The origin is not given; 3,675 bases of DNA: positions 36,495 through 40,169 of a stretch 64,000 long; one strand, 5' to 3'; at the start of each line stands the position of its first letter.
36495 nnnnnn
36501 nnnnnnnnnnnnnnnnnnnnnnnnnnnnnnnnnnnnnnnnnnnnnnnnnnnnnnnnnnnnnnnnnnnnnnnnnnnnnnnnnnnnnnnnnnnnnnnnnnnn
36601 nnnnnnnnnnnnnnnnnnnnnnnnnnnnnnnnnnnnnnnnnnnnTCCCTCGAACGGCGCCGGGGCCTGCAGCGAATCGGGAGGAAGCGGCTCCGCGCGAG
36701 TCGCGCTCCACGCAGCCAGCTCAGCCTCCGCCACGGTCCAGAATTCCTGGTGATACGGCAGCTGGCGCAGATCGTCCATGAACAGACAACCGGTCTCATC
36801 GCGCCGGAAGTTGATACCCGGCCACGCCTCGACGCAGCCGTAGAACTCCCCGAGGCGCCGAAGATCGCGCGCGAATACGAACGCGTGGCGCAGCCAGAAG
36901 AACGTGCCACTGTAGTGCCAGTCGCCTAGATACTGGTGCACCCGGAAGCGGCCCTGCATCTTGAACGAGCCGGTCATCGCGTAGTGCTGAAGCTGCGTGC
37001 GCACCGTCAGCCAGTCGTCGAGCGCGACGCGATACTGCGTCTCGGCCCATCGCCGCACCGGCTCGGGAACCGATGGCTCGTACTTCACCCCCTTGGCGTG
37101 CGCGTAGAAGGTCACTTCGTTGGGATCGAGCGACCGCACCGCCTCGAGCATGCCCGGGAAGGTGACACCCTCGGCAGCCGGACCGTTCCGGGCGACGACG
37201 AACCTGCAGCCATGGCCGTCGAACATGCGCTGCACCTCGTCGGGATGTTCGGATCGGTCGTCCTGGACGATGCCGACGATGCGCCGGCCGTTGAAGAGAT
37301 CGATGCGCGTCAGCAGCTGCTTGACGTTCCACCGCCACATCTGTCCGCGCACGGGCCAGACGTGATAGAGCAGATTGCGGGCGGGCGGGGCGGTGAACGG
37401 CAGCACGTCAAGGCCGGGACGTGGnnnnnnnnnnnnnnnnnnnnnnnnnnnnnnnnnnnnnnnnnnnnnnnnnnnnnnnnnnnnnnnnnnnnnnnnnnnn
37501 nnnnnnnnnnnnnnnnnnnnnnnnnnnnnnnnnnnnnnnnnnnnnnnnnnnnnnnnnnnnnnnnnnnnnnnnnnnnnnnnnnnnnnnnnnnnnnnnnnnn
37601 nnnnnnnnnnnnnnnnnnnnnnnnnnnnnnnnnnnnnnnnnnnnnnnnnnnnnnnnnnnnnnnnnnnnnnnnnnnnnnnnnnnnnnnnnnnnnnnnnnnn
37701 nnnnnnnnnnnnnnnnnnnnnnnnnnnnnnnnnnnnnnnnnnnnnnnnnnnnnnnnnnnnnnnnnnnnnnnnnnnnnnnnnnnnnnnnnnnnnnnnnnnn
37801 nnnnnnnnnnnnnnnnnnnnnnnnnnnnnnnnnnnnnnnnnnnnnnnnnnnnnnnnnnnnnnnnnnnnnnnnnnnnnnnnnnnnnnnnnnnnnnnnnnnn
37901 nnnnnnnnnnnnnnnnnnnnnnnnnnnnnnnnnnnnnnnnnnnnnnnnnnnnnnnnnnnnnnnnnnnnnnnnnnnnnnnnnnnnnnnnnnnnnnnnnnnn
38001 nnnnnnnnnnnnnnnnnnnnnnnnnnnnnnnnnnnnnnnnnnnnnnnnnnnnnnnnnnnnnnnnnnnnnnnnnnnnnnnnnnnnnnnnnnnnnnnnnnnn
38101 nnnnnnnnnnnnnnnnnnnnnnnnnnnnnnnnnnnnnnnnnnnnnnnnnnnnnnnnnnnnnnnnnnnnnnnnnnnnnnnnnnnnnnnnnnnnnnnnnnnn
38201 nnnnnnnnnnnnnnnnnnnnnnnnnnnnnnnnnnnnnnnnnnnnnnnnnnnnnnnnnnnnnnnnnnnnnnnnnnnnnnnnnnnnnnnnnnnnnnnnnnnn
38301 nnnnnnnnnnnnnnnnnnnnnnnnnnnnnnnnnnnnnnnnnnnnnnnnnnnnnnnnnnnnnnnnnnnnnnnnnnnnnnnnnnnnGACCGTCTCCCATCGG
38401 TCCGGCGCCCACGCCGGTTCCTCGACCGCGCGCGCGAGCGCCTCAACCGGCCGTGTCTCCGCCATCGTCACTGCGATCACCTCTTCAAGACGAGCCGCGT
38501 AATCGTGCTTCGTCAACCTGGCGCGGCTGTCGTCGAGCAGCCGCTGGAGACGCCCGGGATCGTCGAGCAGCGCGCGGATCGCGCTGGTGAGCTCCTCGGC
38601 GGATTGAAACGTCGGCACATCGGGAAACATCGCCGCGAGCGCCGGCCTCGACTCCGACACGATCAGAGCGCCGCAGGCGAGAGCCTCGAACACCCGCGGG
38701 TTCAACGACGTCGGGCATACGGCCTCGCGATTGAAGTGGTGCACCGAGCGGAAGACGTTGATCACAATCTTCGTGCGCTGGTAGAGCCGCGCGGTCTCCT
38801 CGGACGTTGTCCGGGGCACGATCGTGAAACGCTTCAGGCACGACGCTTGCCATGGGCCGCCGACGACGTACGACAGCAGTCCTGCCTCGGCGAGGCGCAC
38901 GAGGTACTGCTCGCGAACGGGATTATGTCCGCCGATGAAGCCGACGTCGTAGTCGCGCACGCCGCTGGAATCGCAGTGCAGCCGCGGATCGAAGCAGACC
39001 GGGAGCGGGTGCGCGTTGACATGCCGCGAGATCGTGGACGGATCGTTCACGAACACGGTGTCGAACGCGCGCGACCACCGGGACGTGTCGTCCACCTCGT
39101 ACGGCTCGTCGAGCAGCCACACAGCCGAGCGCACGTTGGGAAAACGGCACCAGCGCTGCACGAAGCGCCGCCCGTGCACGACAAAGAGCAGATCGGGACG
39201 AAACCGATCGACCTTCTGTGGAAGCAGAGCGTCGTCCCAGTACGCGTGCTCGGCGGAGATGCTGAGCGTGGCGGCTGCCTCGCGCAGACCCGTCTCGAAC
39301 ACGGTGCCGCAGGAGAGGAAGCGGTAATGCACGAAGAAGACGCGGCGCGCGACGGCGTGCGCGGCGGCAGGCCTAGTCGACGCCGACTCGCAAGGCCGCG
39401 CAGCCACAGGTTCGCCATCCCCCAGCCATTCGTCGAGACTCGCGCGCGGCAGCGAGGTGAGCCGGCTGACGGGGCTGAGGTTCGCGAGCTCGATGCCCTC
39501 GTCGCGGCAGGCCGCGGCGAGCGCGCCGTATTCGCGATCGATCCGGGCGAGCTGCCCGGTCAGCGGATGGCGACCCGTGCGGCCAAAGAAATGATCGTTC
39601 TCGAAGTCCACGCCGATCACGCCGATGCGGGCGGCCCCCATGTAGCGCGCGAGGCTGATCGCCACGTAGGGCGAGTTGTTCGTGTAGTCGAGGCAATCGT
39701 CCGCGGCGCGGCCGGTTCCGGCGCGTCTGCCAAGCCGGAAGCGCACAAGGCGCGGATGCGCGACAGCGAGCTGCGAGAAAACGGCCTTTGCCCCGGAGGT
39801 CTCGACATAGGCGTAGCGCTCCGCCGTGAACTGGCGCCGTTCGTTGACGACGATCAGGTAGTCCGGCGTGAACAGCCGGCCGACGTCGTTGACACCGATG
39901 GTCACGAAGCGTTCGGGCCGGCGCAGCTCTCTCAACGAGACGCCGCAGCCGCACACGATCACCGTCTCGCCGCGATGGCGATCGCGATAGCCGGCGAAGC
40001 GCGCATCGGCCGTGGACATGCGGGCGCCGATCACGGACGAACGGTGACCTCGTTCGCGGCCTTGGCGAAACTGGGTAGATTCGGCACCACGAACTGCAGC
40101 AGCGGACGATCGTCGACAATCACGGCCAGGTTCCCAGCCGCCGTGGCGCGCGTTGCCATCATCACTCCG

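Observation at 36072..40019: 1315-aa five-module glycosyl/methyl-transferase encoded inside the eCIS operon, between the fibre and the cargo gene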

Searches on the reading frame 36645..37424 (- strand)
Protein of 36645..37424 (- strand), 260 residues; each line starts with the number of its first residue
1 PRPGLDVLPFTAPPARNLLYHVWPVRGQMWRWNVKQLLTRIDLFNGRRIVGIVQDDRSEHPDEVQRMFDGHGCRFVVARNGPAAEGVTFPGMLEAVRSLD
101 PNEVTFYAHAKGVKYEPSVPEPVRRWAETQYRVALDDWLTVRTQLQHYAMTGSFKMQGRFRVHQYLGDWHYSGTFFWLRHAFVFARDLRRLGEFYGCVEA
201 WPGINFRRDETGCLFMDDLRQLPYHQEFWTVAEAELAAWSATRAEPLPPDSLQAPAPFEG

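Call 45: predict_structure(alignment_id=A2)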
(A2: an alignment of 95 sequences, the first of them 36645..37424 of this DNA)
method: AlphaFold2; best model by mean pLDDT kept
length: 260 residues; sequences in the alignment: 95
mean_pLDDT: 95.5   pTM: 0.91
mean pLDDT of the five models: 95.5, 94.4, 94.0, 93.8, 90.4
residues with pLDDT >= 90: 237; 70-90: 22; 50-70: 1; < 50: 0
segments of 3 or more residues with pLDDT < 50: none
pLDDT, mean of each block of 10 residues (from residue 1): 93 98 97 98 98 97 98 98 94 97 98 94 98 97 98 97 95 97 91 91 97 97 96 96 85 86
secondary structure, 60 per line:
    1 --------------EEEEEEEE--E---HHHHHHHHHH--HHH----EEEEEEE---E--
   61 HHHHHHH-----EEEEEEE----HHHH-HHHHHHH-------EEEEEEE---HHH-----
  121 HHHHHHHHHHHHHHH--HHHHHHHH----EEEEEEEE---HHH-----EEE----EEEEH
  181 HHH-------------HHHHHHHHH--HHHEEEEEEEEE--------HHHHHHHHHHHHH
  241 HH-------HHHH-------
elements in order: E15-22 H29-38 E48-54 H61-67 E73-79 H84-87 H89-95 E103-109 H121-135 H138-145 E150-157 E169-171 E176-179 H180-183 H197-205 E211-219 H228-242 H250-253

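Call 49: fold_search(model_id=the predicted structure, library=pdb)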
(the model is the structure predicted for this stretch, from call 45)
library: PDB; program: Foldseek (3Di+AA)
matches with E <= 10: 1539; with E <= 0.001: 14
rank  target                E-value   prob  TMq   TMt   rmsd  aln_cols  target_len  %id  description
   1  2d0j_D                1.3e-04  1.00  0.41  0.44   7.6       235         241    8  Crystal Structure of Human GlcAT-S Apo Form (released 2006-07-18)
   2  1v82_A                2.1e-04  1.00  0.45  0.47   7.5       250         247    7  Crystal structure of human GlcAT-P apo form (released 2004-05-25)
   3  1v82_B                2.2e-04  1.00  0.42  0.44   8.7       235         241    9  Crystal structure of human GlcAT-P apo form (released 2004-05-25)
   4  5mm1                  2.2e-04  0.99  0.37  0.30  12.1       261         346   15  Dolichyl phosphate mannose synthase in complex with GDP and dolichyl phosphate mannose (released 2017-08-09)
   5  7d72_B                2.5e-04  0.99  0.37  0.26   9.8       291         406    9  Cryo-EM structures of human GMPPA/GMPPB complex bound to GDP-Mannose (released 2021-05-05)
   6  9bhc_A                3.2e-04  1.00  0.43  0.38   9.6       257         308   10  Salmonella undecaprenyl-phosphate 4-deoxy-4-formamido-L-arabinose transferase (ArnC) (released 2025-02-12)
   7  3cgx                  3.2e-04  1.00  0.38  0.41   6.8       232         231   14  Crystal structure of putative nucleotide-diphospho-sugar transferase (YP_389115.1) from Desulfovibrio desulfuricans G20  (released 2008-03-18)
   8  7d72_A                3.9e-04  0.97  0.34  0.25  10.4       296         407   10  Cryo-EM structures of human GMPPA/GMPPB complex bound to GDP-Mannose (released 2021-05-05)
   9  4kt7_A                5.4e-04  0.99  0.38  0.43   7.9       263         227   10  The crystal structure of 4-diphosphocytidyl-2C-methyl-D-erythritolsynthase from Anaerococcus prevotii DSM 20548 (released 2013-06-05)
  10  2d0j_A                5.7e-04  1.00  0.42  0.44   9.3       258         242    8  Crystal Structure of Human GlcAT-S Apo Form (released 2006-07-18)
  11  7x8k_A                5.7e-04  0.98  0.35  0.27   8.7       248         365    7  Arabidopsis GDP-D-mannose pyrophosphorylase (VTC1) structure (product-bound) (released 2022-05-18)
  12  9o4g_A                6.1e-04  1.00  0.44  0.19  12.4       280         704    8  Cryo-EM structure of the CHSY3-CHPF1 chondroitin synthase heterodimer (released 2026-03-04)
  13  8yrl_A                7.8e-04  0.97  0.34  0.22  10.2       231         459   12  Crystal structure of Aspergillus fumigatus Galactofuranosylransferase (AfGfsA) in complex with UDP and galactofuranose (released 2024-10-30)
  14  6fxr_A                9.5e-04  0.97  0.39  0.17  10.2       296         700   10  Crystal Structure of full-length Human Lysyl Hydroxylase LH3 - Cocrystal with Fe2+, Mn2+, UDP-Gal (released 2018-08-22)
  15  9bhc_B                1.1e-03  0.99  0.41  0.36  10.0       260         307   11  Salmonella undecaprenyl-phosphate 4-deoxy-4-formamido-L-arabinose transferase (ArnC) (released 2025-02-12)
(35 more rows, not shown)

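Call 101: fold_search(model_id=the predicted structure, library=viral)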
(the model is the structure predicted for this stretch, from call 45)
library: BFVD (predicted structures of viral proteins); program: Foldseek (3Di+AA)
matches with E <= 10: 1260; with E <= 0.001: 35
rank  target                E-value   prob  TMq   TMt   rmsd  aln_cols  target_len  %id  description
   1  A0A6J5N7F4            3.5e-10  1.00  0.61  0.74   4.1       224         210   18  Uncharacterized protein [uncultured Caudovirales phage]
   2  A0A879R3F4            6.6e-10  1.00  0.57  0.63   4.2       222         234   16  Uncharacterized protein [Synechococcus phage S-SRM01]
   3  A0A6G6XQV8            4.1e-09  1.00  0.63  0.71   3.5       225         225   14  (no name in the UniProt tables at hand)
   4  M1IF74                6.4e-09  1.00  0.62  0.28   5.3       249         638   17  (no name in the UniProt tables at hand)
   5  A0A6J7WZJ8            1.3e-08  1.00  0.54  0.67   4.9       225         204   18  Uncharacterized protein [uncultured Caudovirales phage]
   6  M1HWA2                1.4e-08  1.00  0.64  0.40   5.1       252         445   17  (no name in the UniProt tables at hand)
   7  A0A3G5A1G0            2.2e-08  1.00  0.60  0.52   5.8       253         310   13  Uncharacterized protein [Harvfovirus sp.]
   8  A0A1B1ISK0            5.1e-08  1.00  0.54  0.13   3.7       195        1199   18  (no name in the UniProt tables at hand)
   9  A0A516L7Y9            2.6e-07  1.00  0.54  0.34   4.9       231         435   16  (no name in the UniProt tables at hand)
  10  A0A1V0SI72            2.6e-07  1.00  0.58  0.27   5.1       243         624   14  Uncharacterized protein [Klosneuvirus KNV1]
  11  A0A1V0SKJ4            7.6e-07  1.00  0.58  0.18   6.5       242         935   15  Glycosyltransferase [Klosneuvirus KNV1]
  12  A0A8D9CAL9            7.9e-06  1.00  0.42  0.25   5.6       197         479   14  Rhamnan synthesis protein F [uncultured marine phage]
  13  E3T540                1.7e-05  1.00  0.46  0.18   6.2       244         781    9  Glycosyltransferase [Cafeteria roenbergensis virus (strain BV-PW1)]
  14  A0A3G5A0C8            3.3e-05  1.00  0.48  0.24   5.0       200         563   12  Glycosyltransferase [Harvfovirus sp.]
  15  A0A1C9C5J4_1          3.3e-05  1.00  0.39  0.13  11.7       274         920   10  Putative glycosyltransferase family 32 protein [Heterosigma akashiwo virus 01]
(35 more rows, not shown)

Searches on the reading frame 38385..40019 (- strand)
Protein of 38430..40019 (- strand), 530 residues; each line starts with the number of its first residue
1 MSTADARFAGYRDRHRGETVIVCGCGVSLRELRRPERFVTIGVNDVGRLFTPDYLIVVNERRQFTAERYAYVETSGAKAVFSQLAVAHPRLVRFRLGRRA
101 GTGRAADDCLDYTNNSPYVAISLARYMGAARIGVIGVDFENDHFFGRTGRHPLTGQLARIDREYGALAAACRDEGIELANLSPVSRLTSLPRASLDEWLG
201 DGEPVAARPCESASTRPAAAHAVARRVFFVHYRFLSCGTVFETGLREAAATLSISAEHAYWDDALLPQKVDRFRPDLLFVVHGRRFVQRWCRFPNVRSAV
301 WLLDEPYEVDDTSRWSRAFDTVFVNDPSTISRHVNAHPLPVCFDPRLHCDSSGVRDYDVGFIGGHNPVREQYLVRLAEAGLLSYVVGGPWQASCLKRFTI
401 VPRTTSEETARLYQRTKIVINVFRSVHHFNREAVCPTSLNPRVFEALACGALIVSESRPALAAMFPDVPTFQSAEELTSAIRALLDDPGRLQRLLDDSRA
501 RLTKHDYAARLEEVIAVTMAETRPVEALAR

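Call 58: predict_structure(alignment_id=A3)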
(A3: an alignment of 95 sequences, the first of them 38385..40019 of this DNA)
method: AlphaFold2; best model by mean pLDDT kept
length: 545 residues; sequences in the alignment: 95
mean_pLDDT: 89.4   pTM: 0.62
mean pLDDT of the five models: 89.4, 88.9, 88.9, 88.4, 87.8
residues with pLDDT >= 90: 425; 70-90: 66; 50-70: 14; < 50: 40
segments of 3 or more residues with pLDDT < 50: 1-4, 203-221, 531-545
pLDDT, mean of each block of 10 residues (from residue 1): 68 95 92 93 89 96 92 95 95 97 93 96 98 94 74 91 96 95 94 86 46 40 84 87 95 95 97 97 95 92 92 96 96 96 95 96 95 98 97 97 93 98 85 91 97 96 96 98 98 98 95 94 53 44 46
secondary structure, 60 per line:
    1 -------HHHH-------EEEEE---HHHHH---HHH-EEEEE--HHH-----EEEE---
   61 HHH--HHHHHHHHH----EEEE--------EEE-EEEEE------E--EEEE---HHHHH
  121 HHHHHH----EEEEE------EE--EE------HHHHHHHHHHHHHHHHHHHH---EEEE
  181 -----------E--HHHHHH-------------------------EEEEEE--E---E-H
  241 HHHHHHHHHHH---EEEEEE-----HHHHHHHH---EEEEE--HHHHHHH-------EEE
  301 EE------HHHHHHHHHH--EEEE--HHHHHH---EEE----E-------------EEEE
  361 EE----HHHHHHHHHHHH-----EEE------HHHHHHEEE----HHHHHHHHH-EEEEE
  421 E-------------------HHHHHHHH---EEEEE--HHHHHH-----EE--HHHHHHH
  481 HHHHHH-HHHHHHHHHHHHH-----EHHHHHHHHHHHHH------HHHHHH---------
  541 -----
elements in order: H8-11 E19-23 H27-31 E39-43 E54-57 H66-74 E79-82 E91-93 E95-99 E109-112 H116-126 E131-135 H154-173 E177-180 H195-200 E226-231 H240-251 E255-260 H266-273 E277-281 H284-290 E298-302 H309-318 E321-324 H327-332 E336-338 E357-362 H367-378 E384-386 H393-398 E399-401 H406-414 E416-421 H441-448 E452-456 H459-464 H474-486 H488-500 H507-519 H526-531

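Call 61: fold_search(model_id=the predicted structure, library=pdb)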
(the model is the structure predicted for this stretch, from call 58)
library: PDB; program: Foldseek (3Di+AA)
matches with E <= 10: 1220; with E <= 0.001: 111
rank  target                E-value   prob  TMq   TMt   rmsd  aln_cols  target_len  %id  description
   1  6kih_B                1.8e-09  1.00  0.41  0.54   5.7       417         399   12  Sucrose-phosphate synthase (tll1590) from Thermosynechococcus elongatus (released 2020-05-27)
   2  7qsg_A                2.5e-09  1.00  0.40  0.56   6.3       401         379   14  Methylmannose polysaccharide mannosyltransferase from M. hassiacum (released 2023-01-25)
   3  3mbo_A                7.5e-09  1.00  0.42  0.59   5.4       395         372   11  Crystal Structure of the Glycosyltransferase BaBshA bound with UDP and L-malate (released 2010-09-29)
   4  7qsg_B                2.6e-08  1.00  0.37  0.62   5.8       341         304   18  Methylmannose polysaccharide mannosyltransferase from M. hassiacum (released 2023-01-25)
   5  6kih_A                2.8e-08  1.00  0.40  0.53   5.8       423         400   12  Sucrose-phosphate synthase (tll1590) from Thermosynechococcus elongatus (released 2020-05-27)
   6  9v0l                  8.6e-08  1.00  0.39  0.56   6.1       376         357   12  UDP-binding PsBGluT, a tetrahydrobiopterin glucosyltransferase from Pseudanabaena sp. Chao 1811 (released 2025-11-26)
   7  5zes_A                8.6e-08  1.00  0.38  0.55   6.3       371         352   13  UDP Glucose alpha tetrahydrobiopterin glycosyltransferase from Synechococcus species PCC 7942 - UDP complex (released 2019-03-06)
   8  5zer_B                1.5e-07  1.00  0.37  0.55   6.3       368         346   14  UDP Glucose alpha tetrahydrobiopterin glycosyltransferase from Synechococcus species PCC 7942 - BH2 complex form (released 2019-03-06)
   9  5zer_A                1.8e-07  1.00  0.36  0.51   7.3       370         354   14  UDP Glucose alpha tetrahydrobiopterin glycosyltransferase from Synechococcus species PCC 7942 - BH2 complex form (released 2019-03-06)
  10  3fro_A                7.3e-07  1.00  0.39  0.47   6.1       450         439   11  Crystal structure of Pyrococcus abyssi glycogen synthase with open and closed conformations (released 2010-01-12)
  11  5ze7_B                8.5e-07  1.00  0.35  0.51   6.9       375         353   14  UDP Glucose alpha tetrahydrobiopterin glycosyltransferase from Synechococcus species PCC 7942 - apo form (released 2019-03-06)
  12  3c4q_B                9.9e-07  1.00  0.40  0.53   5.5       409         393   13  Structure of the retaining glycosyltransferase MshA : The first step in mycothiol biosynthesis. Organism : Corynebacte (released 2008-04-01)
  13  5ze7_A                1.5e-06  1.00  0.37  0.53   6.7       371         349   14  UDP Glucose alpha tetrahydrobiopterin glycosyltransferase from Synechococcus species PCC 7942 - apo form (released 2019-03-06)
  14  4n9w                  1.7e-06  1.00  0.41  0.58   5.5       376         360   12  Crystal structure of phosphatidyl mannosyltransferase PimA (released 2014-11-12)
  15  9v0w_B                1.8e-06  1.00  0.36  0.52   7.2       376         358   14  UDP-Glc:tetrahydrobiopterin glucosyltransferase from Pseudanabaena sp. Chao 1811 (released 2025-11-26)
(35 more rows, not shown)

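Call 108: search_protein_representatives(protein=window:38430-40019:-)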
Query: 530 residues. Proteins with E-value up to 0.001 (for the whole library): 2396; up to 1e-10: 647; up to 1e-30: 178. The best 150 are listed.
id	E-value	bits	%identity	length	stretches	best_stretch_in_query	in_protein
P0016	6.5e-183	625.7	58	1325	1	13-523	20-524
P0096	4.2e-181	619.7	56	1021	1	8-520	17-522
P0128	1.6e-178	611.2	59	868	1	8-520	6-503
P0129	2.5e-176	604.0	54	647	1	6-522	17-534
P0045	3.1e-172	590.5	56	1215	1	9-519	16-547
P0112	7.5e-172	589.2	54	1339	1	8-518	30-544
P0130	2.4e-170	584.2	52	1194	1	5-519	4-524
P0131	2.5e-169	580.9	54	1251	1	7-513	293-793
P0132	4.4e-167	573.5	56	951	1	9-519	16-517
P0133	1.2e-163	562.2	54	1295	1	8-519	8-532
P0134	1.7e-163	561.6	54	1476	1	10-518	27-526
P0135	1.6e-162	558.4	54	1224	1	11-521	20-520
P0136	4.8e-160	550.2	52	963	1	5-519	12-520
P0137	4.3e-152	524.0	53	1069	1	46-525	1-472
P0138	3.9e-147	507.6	51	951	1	7-524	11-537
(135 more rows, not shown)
